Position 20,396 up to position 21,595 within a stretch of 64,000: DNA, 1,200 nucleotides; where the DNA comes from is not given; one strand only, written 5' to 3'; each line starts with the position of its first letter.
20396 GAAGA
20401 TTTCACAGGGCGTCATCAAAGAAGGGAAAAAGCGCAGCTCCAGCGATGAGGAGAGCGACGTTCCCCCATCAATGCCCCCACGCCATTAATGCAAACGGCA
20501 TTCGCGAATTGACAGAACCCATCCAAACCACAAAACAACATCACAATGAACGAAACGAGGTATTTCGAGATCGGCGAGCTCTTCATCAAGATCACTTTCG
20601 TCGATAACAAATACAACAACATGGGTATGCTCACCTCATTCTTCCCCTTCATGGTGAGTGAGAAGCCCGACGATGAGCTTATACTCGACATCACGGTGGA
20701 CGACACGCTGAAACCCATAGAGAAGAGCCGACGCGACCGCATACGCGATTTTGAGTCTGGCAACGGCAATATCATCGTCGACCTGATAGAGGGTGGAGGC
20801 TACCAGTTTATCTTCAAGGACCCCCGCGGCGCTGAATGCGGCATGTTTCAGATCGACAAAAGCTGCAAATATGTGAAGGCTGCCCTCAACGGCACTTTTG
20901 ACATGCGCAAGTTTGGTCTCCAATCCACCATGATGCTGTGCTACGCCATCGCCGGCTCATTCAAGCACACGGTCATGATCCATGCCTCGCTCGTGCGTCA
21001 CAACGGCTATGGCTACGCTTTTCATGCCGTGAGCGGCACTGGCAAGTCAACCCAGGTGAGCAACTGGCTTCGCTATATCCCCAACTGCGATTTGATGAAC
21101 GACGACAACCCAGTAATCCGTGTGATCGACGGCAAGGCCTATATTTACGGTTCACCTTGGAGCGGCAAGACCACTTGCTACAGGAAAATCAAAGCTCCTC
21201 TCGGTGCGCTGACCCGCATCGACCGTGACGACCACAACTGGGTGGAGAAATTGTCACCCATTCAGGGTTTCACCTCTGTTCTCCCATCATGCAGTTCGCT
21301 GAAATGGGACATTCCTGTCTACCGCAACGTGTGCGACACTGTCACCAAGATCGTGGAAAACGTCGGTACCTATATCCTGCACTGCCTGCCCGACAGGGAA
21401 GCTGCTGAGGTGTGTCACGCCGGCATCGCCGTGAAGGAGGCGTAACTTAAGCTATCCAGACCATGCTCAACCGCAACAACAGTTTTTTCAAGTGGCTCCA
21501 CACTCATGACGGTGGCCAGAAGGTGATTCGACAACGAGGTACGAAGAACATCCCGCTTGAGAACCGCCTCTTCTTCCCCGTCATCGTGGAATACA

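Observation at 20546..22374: Second, split copy of the peptidase and PqqD pair, coupled to an HPr-kinase-like P-loop protein, with no precursor gene nearby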

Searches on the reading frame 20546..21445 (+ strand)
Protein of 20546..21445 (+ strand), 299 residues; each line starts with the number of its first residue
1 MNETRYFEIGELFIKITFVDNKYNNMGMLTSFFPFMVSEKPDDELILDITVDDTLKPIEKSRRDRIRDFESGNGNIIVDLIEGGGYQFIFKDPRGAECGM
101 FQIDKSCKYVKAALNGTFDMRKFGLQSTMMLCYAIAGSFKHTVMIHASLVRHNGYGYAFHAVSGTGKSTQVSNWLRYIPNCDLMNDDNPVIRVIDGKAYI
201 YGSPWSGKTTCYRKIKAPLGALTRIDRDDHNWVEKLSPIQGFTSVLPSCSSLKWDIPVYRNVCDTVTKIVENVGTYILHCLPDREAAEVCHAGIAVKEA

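Call 3: search_protein_families(library=pfam, proteins=[window:20546-21445:+], max_evalue=0.1)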
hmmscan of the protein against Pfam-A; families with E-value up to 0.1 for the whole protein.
window:20546-21445:+ (299 aa): 2 families
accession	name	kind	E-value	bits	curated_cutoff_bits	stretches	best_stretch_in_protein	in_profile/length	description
PF13479.12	AAA_24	-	0.014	15.7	27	0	197-277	4-84/195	AAA domain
PF13671.12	AAA_33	-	0.073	13.8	27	0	162-187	7-31/143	AAA domain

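Call 4: search_protein_families(library=ncbifam, proteins=[window:20546-21445:+], max_evalue=0.1)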
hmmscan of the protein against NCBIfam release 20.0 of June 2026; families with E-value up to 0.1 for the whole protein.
window:20546-21445:+ (299 aa): 2 families
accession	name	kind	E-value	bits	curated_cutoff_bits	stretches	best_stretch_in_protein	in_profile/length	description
TIGR04249.1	SCM_chp_ScmC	equivalog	0.00023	20.6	125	1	115-171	99-154/292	SynChlorMet cassette protein ScmC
TIGR04352.1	HprK_rel_A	equivalog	0.00027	20.1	200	1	131-173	85-127/280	HprK-related kinase A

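Call 7: search_solved_structures(query=window:20546-21445:+, max_evalue=10, show_alignments=2)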
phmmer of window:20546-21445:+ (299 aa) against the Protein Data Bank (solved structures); distinct sequences matched with E-value up to 10: 5.
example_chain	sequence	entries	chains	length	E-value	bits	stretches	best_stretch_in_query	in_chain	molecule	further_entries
6ian_E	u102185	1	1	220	0.26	13.5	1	121-202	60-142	Rab-like 5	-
6ia7_A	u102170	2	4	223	0.27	13.5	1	121-202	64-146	Intraflagellar transport protein 22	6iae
9cr6_A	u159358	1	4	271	0.28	13.4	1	86-200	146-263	Histidine racemase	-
3lv4_A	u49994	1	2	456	0.43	12.8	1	144-192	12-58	Glycoside hydrolase YxiA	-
7dri_A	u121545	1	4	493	1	11.6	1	124-175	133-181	DUF1524 domain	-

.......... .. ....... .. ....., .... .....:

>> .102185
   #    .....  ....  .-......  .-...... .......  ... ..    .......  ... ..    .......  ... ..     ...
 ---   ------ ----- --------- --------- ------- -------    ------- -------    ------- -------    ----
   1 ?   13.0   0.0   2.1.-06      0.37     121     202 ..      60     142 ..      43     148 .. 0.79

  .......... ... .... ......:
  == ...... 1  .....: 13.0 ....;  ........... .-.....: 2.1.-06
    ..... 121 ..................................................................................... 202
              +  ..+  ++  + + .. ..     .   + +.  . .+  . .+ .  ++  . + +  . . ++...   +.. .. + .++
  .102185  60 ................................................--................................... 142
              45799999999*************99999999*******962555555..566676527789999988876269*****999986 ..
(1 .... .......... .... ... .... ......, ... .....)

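Call 8: find_homologous_proteins(query=window:20546-21445:+)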
Query window:20546-21445:+ (299 aa): 3207 proteins with E <= 0.001 among 3771 candidates; the best 120 are listed.
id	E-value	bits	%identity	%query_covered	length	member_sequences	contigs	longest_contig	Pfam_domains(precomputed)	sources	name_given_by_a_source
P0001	7.4e-194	661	94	99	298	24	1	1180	PF27840.1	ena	-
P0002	2.6e-152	524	74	99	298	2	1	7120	-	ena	-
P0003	1.5e-147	509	70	99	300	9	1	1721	PF27840.1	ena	-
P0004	2.0e-147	508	71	99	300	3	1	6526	PF27840.1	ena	-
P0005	3.9e-145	501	70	100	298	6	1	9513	PF27840.1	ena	-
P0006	1.6e-143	495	71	99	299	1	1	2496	-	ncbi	-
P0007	2.2e-143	495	71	99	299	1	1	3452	PF27840.1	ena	-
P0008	2.2e-143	495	70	99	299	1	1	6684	-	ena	-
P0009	5.6e-143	494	70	99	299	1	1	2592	-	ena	-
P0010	5.6e-143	494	69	99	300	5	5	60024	PF27840.1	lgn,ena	-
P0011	1.5e-142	492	70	99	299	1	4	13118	-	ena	-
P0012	1.5e-142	492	70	99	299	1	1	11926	-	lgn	-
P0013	2.0e-142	492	70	99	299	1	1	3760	-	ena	-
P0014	2.0e-142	492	70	99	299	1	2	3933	-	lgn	-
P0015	2.1e-142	492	70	99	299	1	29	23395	-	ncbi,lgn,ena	-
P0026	1.3e-139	483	67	99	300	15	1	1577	PF27840.1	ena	-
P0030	1.0e-135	470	67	99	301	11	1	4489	PF27840.1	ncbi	-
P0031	1.4e-135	469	67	99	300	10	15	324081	PF27840.1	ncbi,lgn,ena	-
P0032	2.0e-133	462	68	99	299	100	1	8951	PF27840.1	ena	-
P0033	3.0e-133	462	68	99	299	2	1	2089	PF27840.1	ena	-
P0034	6.1e-133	461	65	99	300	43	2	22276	PF27840.1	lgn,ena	-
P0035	9.9e-133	460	65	99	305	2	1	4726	PF27840.1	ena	-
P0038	5.0e-129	448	68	97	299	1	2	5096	PF27840.1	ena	-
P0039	9.2e-129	447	68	97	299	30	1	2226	PF27840.1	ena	-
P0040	1.6e-127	443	66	97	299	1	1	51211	PF27840.1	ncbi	-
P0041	3.2e-127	442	64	99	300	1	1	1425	PF27840.1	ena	-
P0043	4.8e-126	438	65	99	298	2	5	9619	PF27840.1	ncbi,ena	-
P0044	1.4e-125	437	63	99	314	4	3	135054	PF27840.1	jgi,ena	jgi:hypothetical protein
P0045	5.3e-125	435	64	99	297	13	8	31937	PF27840.1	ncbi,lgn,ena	-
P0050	6.8e-122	424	67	90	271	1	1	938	PF27840.1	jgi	jgi:hypothetical protein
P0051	9.6e-122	424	64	98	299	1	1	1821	PF27840.1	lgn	-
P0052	2.1e-121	423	63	98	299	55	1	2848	PF27840.1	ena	-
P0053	2.6e-120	419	61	99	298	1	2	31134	PF27840.1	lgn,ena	-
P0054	1.6e-119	417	59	98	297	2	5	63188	PF27840.1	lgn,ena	-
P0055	1.9e-119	416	60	98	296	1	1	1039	PF27840.1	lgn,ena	-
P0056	2.9e-119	416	59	98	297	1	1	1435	PF27840.1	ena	-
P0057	2.9e-119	416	59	98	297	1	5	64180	PF27840.1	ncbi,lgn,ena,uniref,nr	ncbi:hypothetical protein HMPREF9151_00463 [Hoylesella saccharolytica F0055]|uniref:SynChlorMet cass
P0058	3.0e-119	416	59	98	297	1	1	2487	PF27840.1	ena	-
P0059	3.6e-119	415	60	99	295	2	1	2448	PF27840.1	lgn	-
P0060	4.1e-119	415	59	98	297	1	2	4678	PF27840.1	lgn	-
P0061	4.1e-119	415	59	98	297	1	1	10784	PF27840.1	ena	-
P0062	4.2e-119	415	59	98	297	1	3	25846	PF27840.1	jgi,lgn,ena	-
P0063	4.2e-119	415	59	98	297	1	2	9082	PF27840.1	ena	-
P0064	5.7e-119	415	59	98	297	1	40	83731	PF27840.1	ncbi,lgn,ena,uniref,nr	ncbi:hypothetical protein [Hoylesella saccharolytica]|uniref:hypothetical protein n=1 Tax=Hoylesella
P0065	7.4e-119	414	60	97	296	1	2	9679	PF27840.1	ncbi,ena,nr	ncbi:MAG: hypothetical protein IJV27_11710 [Prevotella sp.]|nr:hypothetical protein [Prevotella sp.]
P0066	1.0e-118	414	59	98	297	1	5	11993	PF27840.1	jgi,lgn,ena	-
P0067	1.1e-118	414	60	97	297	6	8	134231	PF27840.1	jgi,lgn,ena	jgi:hypothetical protein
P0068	1.1e-118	414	59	98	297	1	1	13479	PF27840.1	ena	-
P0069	1.1e-118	414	59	98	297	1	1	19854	PF27840.1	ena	-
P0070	1.5e-118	413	59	98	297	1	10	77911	PF27840.1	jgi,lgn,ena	jgi:hypothetical protein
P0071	1.5e-118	413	59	98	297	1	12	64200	PF27840.1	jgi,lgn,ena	-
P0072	1.5e-118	413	59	98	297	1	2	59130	PF27840.1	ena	-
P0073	1.5e-118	413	59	98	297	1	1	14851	PF27840.1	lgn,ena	-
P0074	1.5e-118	413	59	98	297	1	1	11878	PF27840.1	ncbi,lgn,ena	-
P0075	1.7e-118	413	58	98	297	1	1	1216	PF27840.1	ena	-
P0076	2.0e-118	413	59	98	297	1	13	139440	PF27840.1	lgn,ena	-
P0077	2.0e-118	413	59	98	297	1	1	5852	PF27840.1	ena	-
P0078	2.0e-118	413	59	98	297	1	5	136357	PF27840.1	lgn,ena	-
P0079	2.0e-118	413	59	98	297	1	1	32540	PF27840.1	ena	-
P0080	2.0e-118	413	59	98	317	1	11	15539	PF27840.1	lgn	-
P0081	2.1e-118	413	59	98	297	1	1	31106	PF27840.1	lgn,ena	-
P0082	2.1e-118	413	59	98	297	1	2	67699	PF27840.1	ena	-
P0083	2.1e-118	413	59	98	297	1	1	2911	PF27840.1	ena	-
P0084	2.8e-118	413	59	98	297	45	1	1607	PF27840.1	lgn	-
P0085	2.8e-118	413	59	98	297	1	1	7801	PF27840.1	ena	-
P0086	2.8e-118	412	59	98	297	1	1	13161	PF27840.1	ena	-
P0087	3.0e-118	412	61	98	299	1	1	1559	PF27840.1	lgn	-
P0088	3.9e-118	412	59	98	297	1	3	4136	PF27840.1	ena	-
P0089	4.0e-118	412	59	98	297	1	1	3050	PF27840.1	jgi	jgi:hypothetical protein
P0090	4.1e-118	412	61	98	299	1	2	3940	PF27840.1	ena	-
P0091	4.3e-118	412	59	98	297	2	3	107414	PF27840.1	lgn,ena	-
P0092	5.3e-118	412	58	98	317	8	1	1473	PF27840.1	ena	-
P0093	7.1e-118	411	59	98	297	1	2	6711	PF27840.1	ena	-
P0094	7.4e-118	411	59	98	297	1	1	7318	PF27840.1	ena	-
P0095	7.8e-118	411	59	98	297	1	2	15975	PF27840.1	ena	-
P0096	9.9e-118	411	59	97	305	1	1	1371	PF27840.1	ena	-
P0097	1.0e-117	411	58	99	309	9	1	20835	PF27840.1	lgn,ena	-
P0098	1.0e-117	411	58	98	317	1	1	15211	PF27840.1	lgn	-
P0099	1.4e-117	410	58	98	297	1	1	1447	PF27840.1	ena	-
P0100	1.9e-117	410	59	98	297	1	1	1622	PF27840.1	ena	-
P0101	2.0e-117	410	60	98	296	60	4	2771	PF27840.1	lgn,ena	-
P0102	2.1e-117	410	61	98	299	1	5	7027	PF27840.1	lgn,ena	-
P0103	2.1e-117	410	61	98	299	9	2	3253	PF27840.1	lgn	-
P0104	2.1e-117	410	61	98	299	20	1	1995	PF27840.1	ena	-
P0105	2.1e-117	410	59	99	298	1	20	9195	PF27840.1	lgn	-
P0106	2.1e-117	410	61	98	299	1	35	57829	PF27840.1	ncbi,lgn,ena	-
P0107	2.4e-117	409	60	97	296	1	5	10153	PF27840.1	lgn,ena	-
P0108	2.6e-117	409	60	98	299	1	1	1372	PF27840.1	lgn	-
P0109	2.7e-117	409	60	99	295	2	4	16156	PF27840.1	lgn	-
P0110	2.7e-117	409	58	98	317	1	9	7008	PF27840.1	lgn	-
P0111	2.8e-117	409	60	98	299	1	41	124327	PF27840.1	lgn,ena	-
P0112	2.9e-117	409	60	98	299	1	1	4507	PF27840.1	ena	-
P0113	2.9e-117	409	60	98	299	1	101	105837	PF27840.1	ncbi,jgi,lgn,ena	-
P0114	3.6e-117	409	58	98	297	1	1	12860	PF27840.1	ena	-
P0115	3.6e-117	409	58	98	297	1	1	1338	PF27840.1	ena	-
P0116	3.8e-117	409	60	96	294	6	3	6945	PF27840.1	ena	-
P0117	4.0e-117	409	60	98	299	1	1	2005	PF27840.1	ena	-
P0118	4.4e-117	409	59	98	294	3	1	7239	PF27840.1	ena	-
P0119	5.1e-117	408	58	98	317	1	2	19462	PF27840.1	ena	-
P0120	5.1e-117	408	58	98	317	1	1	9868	PF27840.1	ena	-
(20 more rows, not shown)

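Call 9: find_encoding_contigs(protein=P0031, flank=8000, max_places=3)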
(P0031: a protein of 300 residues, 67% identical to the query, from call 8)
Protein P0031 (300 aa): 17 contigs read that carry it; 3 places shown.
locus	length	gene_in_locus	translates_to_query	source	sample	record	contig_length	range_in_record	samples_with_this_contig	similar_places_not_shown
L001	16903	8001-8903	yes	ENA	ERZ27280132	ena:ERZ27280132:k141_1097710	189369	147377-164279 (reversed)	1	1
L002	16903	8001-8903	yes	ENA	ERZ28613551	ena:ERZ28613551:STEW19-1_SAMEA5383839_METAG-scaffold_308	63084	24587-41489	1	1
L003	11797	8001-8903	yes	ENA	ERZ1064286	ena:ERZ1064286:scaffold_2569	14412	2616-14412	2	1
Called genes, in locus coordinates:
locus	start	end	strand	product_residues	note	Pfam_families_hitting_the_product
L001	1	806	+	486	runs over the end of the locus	PF03062:MBOAT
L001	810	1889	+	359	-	PF17996:CE2_N, PF00657:Lipase_GDSL, PF13472:Lipase_GDSL_2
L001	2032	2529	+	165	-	-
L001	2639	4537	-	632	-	PF00149:Metallophos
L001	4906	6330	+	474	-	PF00089:Trypsin, PF13365:Trypsin_2, PF00595:PDZ, PF13180:PDZ_2, PF14685:PDZ_Tricorn (weak), PF17820:PDZ_6, PF12812:PDZ_1 (weak)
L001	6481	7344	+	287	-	PF00140:Sigma70_r1_2, PF04542:Sigma70_r2, PF04539:Sigma70_r3, PF04545:Sigma70_r4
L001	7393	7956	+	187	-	-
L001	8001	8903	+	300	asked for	PF27840:ScmC (faint)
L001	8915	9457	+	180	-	-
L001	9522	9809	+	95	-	PF05402:PqqD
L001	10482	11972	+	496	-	PF01663:Phosphodiest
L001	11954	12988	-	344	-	PF00535:Glycos_transf_2, PF13641:Glyco_tranf_2_3, PF13632:Glyco_trans_2_3 (faint)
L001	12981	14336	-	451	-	PF00919:UPF0004, PF04055:Radical_SAM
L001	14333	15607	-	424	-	PF06662:C5-epim_C (faint), PF07221:GlcNAc_2-epim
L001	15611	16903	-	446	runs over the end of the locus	PF13347:MFS_2, PF07690:MFS_1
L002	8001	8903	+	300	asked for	PF27840:ScmC (faint)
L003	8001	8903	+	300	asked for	PF27840:ScmC (faint)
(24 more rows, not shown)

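Call 10: find_encoding_contigs(protein=P0057, flank=8000, max_places=3)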
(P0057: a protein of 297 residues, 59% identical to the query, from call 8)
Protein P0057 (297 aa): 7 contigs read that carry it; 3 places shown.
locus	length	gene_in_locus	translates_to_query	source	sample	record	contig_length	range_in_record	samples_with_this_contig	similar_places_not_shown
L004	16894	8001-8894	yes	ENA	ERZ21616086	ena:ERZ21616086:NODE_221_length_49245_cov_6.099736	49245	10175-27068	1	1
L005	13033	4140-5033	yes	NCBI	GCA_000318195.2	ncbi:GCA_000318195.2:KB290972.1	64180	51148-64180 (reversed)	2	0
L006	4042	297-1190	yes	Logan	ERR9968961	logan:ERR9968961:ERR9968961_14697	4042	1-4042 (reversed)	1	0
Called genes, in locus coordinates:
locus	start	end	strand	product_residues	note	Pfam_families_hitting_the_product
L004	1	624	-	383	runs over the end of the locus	PF07676:PD40 (faint), PF10282:Lactonase, PF00400:WD40 (faint)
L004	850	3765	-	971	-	PF14905:OMP_b-brl_3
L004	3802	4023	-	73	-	-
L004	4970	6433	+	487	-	PF00089:Trypsin, PF13365:Trypsin_2, PF00595:PDZ, PF13180:PDZ_2, PF17820:PDZ_6, PF12812:PDZ_1 (weak)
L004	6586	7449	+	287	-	PF00140:Sigma70_r1_2, PF04542:Sigma70_r2, PF04539:Sigma70_r3, PF04545:Sigma70_r4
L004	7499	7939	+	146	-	-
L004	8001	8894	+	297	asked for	PF27840:ScmC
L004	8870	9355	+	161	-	-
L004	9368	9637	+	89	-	PF05402:PqqD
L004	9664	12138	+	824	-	PF08245:Mur_ligase_M, PF01168:Ala_racemase_N, PF00842:Ala_racemase_C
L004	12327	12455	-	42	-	-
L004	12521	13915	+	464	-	PF03611:EIIC-GAT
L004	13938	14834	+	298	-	PF04962:KduI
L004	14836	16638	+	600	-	PF05547:Peptidase_M6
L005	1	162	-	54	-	?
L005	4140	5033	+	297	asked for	PF27840:ScmC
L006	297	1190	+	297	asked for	PF27840:ScmC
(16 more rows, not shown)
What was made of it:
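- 20546..21445 (+): ScmC-like two-domain P-loop protein (299 aa) with a PEP-carboxykinase/HPr-kinase fold. I infer it is an ATP-dependent phosphotransferase. Homologs carry the precomputed Pfam family PF27840 'ScmC' (calls 8-10).
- On ScmC of the SynChlorMet cassette: Homologs carry precomputed Pfam PF27840 'ScmC' hits, some marked faint (calls 8-10).
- Closest known: SynChlorMet cassette. Same: Homologs of the P-loop protein fall in Pfam PF27840 'ScmC', and UniRef names one of them an SCM cassette protein (calls 8-10).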

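Call 26: search_protein_representatives(protein=window:20546-21445:+)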
Query: 299 residues. Proteins with E-value up to 0.001 (for the whole library): 6242; up to 1e-10: 2811; up to 1e-30: 415. The best 150 are listed.
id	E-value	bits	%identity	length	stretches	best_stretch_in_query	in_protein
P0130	3.7e-99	348.0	51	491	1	6-295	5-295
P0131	7.3e-96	337.2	53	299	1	8-294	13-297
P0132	1.2e-90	320.1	50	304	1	6-295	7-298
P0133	8.2e-83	294.4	46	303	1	4-295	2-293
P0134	2.1e-81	289.7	51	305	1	8-296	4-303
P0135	1.2e-74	267.6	46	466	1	25-294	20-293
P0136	1.9e-71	257.1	44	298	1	1-295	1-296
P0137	3.2e-69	249.7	40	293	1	13-293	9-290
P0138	1.8e-66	240.7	38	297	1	6-290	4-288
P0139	2.0e-66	240.5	43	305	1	28-297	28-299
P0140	4.7e-66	239.3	39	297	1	7-292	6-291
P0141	1.3e-65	237.9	41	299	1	7-294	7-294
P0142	2.0e-65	237.3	60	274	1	127-295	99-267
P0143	1.7e-63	230.9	41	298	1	1-297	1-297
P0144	4.1e-62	226.4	58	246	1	4-188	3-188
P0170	4.1e-48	180.4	39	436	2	152-298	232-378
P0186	4.9e-46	173.6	40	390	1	95-292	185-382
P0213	1.5e-43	165.5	31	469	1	6-291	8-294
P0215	2.9e-43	164.5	44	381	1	122-299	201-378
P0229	2.9e-42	161.2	41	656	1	84-291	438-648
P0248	2.4e-41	158.2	40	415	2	194-294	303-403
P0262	2.6e-40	154.8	39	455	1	108-295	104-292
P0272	6.3e-40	153.5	35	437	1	28-295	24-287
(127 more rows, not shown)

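Call 27: search_protein_families(library=pfam, proteins=[P0130, P0135, P0213, P0272, P0262, P0229, P0170, P0186, P0215, P0248], max_evalue=0.01)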
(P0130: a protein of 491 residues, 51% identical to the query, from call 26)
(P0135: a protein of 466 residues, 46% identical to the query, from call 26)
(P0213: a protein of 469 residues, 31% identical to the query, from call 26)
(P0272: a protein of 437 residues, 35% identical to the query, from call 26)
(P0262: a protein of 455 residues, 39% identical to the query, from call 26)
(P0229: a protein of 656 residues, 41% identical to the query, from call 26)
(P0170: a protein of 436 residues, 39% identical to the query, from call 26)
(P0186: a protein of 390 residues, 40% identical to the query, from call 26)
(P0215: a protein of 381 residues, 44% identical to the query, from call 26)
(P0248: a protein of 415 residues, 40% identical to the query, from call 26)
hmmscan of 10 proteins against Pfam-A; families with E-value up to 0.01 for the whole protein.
P0130 (491 aa): 0 families

P0135 (466 aa): 1 family
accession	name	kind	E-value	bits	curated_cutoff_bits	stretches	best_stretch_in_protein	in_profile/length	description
PF15551.11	DUF4656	-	0.0099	15.9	27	0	298-332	213-247/361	Domain of unknown function (DUF4656)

P0213 (469 aa): 0 families

P0272 (437 aa): 1 family
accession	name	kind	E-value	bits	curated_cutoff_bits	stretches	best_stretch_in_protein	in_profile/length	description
PF00717.28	Peptidase_S24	-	3.5e-07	30.4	23.3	1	314-389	31-104/116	Peptidase S24-like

P0262 (455 aa): 0 families

P0229 (656 aa): 3 families
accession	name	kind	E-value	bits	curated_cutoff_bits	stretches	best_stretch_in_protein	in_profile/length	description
PF01509.24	TruB_N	-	3.3e-37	128.6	27.3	1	60-206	7-140/149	TruB family pseudouridylate synthase (N terminal domain)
PF16198.10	TruB_C_2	-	9.8e-07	29.3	29.3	1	255-292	1-38/66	tRNA pseudouridylate synthase B C-terminal domain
PF01293.25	PEPCK_ATP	-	0.00036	19.8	26.5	1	484-548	182-243/465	Phosphoenolpyruvate carboxykinase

P0170 (436 aa): 0 families

P0186 (390 aa): 1 family
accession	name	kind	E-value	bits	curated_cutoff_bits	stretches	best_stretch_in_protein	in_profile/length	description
PF01293.25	PEPCK_ATP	-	0.0019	17.4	26.5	1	221-286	185-253/465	Phosphoenolpyruvate carboxykinase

P0215 (381 aa): 1 family
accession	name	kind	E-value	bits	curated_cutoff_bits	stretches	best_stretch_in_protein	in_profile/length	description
PF07475.17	Hpr_kinase_C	-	0.0086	16.1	33.3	0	223-280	8-63/171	HPr Serine kinase C-terminal domain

P0248 (415 aa): 1 family
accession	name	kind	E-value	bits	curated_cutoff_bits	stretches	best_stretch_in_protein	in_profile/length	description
PF13671.12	AAA_33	-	0.0041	17.9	27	0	208-270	3-64/143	AAA domain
